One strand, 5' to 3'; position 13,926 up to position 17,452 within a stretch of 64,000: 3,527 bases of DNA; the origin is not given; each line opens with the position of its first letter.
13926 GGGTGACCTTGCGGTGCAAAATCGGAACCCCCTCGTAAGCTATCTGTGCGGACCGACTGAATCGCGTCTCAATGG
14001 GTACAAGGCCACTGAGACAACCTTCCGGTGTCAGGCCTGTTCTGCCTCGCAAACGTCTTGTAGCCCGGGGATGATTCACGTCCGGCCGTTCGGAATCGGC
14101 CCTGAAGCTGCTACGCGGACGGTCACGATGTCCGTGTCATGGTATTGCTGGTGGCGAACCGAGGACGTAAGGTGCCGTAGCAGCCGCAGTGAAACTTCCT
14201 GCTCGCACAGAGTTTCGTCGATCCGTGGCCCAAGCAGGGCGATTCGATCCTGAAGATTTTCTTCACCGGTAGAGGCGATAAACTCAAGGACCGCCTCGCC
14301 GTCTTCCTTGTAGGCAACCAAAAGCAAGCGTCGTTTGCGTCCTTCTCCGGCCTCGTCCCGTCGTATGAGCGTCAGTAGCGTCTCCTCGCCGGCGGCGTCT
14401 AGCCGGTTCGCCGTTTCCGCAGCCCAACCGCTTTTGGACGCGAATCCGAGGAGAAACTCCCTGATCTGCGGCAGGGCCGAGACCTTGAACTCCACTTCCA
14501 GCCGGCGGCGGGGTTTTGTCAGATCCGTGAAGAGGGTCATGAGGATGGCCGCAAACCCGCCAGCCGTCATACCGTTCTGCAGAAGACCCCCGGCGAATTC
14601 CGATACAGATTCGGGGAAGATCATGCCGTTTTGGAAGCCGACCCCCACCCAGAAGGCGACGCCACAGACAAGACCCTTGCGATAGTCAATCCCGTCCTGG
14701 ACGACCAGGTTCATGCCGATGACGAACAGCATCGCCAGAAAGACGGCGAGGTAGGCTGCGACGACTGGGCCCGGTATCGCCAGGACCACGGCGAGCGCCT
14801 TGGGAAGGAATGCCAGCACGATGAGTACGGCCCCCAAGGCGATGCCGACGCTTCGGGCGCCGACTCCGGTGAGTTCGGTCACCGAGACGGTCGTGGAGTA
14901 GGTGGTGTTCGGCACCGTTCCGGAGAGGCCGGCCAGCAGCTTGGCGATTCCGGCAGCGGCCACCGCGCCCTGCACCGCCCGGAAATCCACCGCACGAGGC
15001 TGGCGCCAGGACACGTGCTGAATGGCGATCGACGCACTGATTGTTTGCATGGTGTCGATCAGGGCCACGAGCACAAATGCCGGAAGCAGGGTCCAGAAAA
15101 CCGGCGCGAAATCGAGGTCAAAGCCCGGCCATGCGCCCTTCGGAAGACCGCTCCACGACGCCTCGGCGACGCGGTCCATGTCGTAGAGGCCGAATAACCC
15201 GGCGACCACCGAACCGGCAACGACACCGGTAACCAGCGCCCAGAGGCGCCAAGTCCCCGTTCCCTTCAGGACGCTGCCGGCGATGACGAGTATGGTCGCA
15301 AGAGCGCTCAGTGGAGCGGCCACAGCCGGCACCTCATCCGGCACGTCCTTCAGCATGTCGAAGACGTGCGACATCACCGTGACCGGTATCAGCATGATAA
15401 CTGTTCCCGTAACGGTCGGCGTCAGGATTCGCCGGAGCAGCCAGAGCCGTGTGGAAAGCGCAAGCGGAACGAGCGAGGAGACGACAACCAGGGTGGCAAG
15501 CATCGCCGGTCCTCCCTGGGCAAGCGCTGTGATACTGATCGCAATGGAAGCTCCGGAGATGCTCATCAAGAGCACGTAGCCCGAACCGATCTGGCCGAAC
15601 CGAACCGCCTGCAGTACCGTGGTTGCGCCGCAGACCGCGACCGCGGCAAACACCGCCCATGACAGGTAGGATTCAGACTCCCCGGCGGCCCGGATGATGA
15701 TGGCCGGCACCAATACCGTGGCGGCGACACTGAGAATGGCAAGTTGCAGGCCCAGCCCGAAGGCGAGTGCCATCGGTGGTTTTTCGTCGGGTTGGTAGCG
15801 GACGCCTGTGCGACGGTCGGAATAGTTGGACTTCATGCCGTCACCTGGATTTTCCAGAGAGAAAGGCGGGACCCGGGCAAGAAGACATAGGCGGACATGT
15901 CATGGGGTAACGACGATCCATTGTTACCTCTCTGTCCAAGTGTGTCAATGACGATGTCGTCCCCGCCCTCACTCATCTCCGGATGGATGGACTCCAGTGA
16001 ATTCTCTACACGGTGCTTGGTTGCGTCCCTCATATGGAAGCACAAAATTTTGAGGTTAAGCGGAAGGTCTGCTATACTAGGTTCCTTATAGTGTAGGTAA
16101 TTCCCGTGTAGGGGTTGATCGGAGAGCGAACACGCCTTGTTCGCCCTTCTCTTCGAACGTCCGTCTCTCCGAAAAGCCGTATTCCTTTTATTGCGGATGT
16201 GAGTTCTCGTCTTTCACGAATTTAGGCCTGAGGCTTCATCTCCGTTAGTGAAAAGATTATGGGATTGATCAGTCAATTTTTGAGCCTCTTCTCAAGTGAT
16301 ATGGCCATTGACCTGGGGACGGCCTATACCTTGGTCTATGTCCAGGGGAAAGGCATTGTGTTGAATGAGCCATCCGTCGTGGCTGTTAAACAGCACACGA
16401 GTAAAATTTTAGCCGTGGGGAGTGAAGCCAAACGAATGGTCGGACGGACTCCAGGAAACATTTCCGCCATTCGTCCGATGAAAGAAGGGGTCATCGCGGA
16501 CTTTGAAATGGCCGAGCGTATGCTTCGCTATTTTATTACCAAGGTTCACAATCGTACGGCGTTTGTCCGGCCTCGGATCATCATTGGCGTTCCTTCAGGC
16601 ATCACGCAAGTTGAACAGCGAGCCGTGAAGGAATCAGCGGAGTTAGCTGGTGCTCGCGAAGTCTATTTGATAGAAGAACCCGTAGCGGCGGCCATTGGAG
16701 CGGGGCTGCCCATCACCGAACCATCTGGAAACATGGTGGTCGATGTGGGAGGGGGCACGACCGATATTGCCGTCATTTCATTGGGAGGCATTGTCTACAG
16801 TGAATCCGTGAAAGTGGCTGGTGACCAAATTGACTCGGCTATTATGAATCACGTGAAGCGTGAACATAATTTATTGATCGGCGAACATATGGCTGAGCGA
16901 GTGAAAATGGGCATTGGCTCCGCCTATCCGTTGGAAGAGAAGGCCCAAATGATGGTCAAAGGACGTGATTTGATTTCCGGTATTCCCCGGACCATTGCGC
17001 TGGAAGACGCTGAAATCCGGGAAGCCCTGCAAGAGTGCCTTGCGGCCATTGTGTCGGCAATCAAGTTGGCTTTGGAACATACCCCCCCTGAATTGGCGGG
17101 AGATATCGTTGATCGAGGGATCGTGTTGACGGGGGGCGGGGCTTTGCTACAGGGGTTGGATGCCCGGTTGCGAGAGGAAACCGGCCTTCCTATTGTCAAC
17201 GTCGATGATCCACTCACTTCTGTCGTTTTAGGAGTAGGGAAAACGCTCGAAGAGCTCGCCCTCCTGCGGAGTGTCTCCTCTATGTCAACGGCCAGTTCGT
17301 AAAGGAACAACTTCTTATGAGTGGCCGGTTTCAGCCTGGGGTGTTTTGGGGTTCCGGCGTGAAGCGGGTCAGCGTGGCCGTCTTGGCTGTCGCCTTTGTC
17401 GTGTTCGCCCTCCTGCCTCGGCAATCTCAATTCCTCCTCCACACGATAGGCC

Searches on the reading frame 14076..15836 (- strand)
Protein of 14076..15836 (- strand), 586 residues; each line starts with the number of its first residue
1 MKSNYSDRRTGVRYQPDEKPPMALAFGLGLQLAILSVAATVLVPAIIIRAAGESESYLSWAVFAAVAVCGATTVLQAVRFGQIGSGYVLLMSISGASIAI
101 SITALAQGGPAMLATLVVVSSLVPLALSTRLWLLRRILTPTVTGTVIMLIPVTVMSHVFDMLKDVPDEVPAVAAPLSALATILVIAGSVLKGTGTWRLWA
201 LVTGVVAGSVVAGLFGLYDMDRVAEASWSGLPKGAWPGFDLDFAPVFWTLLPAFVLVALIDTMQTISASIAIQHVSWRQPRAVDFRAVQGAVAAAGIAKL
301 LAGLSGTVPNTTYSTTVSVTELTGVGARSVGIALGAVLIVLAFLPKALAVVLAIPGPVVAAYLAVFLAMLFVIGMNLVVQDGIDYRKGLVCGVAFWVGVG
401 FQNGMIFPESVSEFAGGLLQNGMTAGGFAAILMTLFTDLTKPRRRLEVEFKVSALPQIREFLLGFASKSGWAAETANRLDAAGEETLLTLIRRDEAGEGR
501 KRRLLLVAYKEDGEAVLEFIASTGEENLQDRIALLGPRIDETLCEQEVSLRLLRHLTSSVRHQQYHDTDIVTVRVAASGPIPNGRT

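Call 88: search_protein_families(library=pfam, proteins=[window:14076-15836:-], max_evalue=0.00001)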
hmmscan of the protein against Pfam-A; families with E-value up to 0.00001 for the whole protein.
window:14076-15836:- (586 aa): 1 family
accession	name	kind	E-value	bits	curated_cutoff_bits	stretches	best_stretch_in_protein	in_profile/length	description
PF00860.26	Xan_ur_permease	-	1.3e-35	123.3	27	1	28-401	6-383/389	Permease family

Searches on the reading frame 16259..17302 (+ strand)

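Call 88: search_protein_families(library=pfam, proteins=[window:16259-17302:+], max_evalue=0.00001)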
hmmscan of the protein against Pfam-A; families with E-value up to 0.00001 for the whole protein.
window:16259-17302:+ (347 aa): 5 families
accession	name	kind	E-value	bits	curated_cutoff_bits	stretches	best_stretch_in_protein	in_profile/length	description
PF06723.19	MreB_Mbl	-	5.5e-148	492.6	27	1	13-335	2-324/327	MreB/Mbl protein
PF00022.25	Actin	-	8.9e-15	54.6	27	1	34-206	27-194/410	Actin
PF14450.12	FtsA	-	5.1e-13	49.9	31.8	1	159-318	1-112/127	Cell division protein FtsA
PF00012.26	HSP70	-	1.6e-11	43.6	20.6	1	106-203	135-238/599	Hsp70 protein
PF11104.14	PilM_2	-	9.3e-06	25.2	27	0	282-323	273-312/340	Type IV pilus assembly protein PilM;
